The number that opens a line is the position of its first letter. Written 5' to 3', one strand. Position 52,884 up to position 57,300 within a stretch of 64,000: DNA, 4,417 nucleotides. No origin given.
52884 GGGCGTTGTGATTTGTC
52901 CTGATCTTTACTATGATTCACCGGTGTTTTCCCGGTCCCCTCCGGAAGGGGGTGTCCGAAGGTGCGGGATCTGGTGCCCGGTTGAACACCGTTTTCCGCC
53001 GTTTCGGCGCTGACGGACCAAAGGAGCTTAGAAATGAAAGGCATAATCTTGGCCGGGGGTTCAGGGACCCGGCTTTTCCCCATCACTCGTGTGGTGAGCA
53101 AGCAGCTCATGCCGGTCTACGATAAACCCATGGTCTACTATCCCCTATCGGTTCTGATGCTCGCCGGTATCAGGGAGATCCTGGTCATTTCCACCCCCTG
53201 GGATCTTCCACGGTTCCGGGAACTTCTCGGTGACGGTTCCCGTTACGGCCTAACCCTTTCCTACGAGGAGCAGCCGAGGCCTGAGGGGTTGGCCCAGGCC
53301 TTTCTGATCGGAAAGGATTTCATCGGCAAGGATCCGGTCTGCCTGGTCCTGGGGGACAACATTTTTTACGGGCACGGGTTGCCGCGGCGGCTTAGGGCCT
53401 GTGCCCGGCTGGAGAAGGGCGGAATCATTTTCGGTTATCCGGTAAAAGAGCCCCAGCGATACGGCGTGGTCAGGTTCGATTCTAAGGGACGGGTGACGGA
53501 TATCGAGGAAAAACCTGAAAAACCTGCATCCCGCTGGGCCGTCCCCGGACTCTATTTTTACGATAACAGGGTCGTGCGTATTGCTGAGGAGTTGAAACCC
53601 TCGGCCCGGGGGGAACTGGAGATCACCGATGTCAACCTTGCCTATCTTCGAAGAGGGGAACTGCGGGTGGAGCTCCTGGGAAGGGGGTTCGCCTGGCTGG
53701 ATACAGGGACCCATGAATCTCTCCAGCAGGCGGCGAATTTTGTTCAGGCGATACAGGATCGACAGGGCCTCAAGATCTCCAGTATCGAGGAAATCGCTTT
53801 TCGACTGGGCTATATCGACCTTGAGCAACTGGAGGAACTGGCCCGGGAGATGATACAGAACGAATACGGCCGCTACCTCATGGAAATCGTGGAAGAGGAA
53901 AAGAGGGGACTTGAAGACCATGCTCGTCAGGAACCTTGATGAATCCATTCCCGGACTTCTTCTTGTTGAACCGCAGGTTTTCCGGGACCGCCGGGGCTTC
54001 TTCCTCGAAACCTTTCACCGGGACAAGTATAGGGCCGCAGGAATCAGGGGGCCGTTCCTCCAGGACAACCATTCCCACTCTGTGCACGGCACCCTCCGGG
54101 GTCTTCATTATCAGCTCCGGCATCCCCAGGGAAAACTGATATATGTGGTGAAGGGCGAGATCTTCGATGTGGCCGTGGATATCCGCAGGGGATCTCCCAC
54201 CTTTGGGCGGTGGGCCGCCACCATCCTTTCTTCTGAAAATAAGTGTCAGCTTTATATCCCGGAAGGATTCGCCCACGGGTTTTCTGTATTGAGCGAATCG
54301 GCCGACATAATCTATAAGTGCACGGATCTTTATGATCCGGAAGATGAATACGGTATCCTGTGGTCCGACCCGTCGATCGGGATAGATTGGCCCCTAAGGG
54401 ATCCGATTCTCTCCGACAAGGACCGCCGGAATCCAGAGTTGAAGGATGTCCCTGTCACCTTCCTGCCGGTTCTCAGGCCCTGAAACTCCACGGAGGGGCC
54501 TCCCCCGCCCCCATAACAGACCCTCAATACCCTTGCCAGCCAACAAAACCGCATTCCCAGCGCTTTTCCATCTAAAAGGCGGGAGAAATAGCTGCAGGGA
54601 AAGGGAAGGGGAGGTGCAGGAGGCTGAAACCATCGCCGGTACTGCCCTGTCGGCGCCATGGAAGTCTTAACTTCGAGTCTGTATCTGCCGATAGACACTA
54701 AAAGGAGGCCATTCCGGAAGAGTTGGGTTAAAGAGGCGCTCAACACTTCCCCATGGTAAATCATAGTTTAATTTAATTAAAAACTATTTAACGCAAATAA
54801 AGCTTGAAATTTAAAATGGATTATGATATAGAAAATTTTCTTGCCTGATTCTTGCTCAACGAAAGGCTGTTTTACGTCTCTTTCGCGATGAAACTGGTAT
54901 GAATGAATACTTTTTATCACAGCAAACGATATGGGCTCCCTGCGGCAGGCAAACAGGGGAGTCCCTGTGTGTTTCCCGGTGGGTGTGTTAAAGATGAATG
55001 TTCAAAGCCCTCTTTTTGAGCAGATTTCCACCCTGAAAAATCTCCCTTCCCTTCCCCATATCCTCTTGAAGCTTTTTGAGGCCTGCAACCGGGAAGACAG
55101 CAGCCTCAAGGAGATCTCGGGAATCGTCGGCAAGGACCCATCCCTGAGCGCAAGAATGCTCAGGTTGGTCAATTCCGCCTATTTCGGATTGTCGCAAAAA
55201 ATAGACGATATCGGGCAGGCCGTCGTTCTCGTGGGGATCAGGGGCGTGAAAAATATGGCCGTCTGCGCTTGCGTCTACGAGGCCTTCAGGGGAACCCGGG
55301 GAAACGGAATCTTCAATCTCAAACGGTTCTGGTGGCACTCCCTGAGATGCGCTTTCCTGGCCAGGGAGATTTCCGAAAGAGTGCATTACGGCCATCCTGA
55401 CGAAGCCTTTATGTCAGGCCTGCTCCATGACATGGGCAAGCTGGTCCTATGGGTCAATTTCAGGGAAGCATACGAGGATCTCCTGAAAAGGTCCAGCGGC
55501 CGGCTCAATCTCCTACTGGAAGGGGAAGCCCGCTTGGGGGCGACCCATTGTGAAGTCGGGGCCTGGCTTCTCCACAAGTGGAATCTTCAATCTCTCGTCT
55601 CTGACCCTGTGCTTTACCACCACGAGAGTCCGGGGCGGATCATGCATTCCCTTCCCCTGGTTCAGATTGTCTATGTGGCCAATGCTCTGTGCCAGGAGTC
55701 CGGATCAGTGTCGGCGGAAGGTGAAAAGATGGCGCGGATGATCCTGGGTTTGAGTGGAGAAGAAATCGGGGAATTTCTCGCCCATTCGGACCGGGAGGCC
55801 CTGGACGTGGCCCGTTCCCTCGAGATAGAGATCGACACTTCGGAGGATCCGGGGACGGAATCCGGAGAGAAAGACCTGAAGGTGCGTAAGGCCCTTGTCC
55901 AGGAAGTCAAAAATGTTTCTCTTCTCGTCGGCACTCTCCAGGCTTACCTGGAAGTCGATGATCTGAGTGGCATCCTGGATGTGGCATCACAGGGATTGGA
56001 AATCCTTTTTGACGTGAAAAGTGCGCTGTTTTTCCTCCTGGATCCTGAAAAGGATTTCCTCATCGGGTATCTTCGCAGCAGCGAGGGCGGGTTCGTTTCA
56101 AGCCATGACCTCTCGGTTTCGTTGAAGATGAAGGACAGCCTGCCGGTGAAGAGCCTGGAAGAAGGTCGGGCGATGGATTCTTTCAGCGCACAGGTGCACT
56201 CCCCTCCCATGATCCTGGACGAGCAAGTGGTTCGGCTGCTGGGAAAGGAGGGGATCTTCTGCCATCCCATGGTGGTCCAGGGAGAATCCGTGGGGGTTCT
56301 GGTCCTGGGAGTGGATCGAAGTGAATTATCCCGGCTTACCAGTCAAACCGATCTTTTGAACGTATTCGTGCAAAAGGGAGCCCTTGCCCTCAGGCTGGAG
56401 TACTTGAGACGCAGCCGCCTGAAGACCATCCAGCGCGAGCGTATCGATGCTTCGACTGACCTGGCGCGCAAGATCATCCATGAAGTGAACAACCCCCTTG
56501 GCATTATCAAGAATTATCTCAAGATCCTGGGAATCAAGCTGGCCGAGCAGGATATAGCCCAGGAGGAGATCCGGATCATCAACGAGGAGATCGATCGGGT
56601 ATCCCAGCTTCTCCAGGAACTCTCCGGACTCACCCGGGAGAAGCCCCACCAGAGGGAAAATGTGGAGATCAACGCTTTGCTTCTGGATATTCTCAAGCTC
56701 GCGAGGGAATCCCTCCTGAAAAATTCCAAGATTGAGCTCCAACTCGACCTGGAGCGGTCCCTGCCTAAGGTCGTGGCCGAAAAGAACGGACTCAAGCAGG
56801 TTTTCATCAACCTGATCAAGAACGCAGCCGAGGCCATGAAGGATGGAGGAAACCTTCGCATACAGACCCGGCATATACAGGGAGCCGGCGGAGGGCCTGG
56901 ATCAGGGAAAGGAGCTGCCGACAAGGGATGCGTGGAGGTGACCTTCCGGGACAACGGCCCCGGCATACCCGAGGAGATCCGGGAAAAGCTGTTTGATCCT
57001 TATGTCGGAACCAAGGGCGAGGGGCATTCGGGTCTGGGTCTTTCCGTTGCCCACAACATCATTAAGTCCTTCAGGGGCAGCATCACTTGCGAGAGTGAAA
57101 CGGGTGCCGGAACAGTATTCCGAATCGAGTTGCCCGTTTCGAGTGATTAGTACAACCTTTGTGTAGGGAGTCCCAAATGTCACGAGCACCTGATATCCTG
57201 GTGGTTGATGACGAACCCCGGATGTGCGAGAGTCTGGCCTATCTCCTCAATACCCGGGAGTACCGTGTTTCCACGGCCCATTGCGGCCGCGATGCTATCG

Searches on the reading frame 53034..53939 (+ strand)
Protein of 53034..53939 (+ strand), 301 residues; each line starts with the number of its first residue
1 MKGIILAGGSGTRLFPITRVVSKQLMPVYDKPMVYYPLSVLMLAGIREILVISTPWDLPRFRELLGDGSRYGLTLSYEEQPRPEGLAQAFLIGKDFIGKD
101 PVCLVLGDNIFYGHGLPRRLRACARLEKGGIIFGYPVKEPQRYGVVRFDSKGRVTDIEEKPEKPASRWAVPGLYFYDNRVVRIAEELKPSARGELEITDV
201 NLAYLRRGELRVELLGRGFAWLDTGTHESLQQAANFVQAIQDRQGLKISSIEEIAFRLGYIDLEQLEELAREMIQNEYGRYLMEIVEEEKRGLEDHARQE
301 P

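Call 67: search_protein_families(library=pfam, proteins=[window:53034-53939:+], max_evalue=0.00001)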
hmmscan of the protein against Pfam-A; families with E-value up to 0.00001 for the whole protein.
window:53034-53939:+ (301 aa): 2 families
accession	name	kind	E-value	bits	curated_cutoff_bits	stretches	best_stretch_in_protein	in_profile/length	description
PF00483.29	NTP_transferase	-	2.6e-72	243.8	21.2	1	2-238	1-243/245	Nucleotidyl transferase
PF12804.13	NTP_transf_3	-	4.9e-10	40.3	27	1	3-133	1-120/160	MobA-like NTP transferase domain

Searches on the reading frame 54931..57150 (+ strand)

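Call 68: search_protein_families(library=pfam, proteins=[window:54931-57150:+], max_evalue=0.00001)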
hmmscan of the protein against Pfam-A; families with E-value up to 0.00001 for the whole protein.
window:54931-57150:+ (739 aa): 4 families
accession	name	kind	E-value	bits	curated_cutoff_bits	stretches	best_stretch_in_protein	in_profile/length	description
PF08668.18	HDOD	-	7.3e-59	199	22.9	1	38-232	1-195/196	HDOD domain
PF02518.31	HATPase_c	-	5.1e-22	78.9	26.4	1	618-736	3-109/111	Histidine kinase-, DNA gyrase B-, and HSP90-like ATPase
PF01966.28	HD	-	4.3e-08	33.9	22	1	136-253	4-113/116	HD domain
PF00512.31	HisKA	-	7e-07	29.6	26.9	1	510-569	4-62/66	His Kinase A (phospho-acceptor) domain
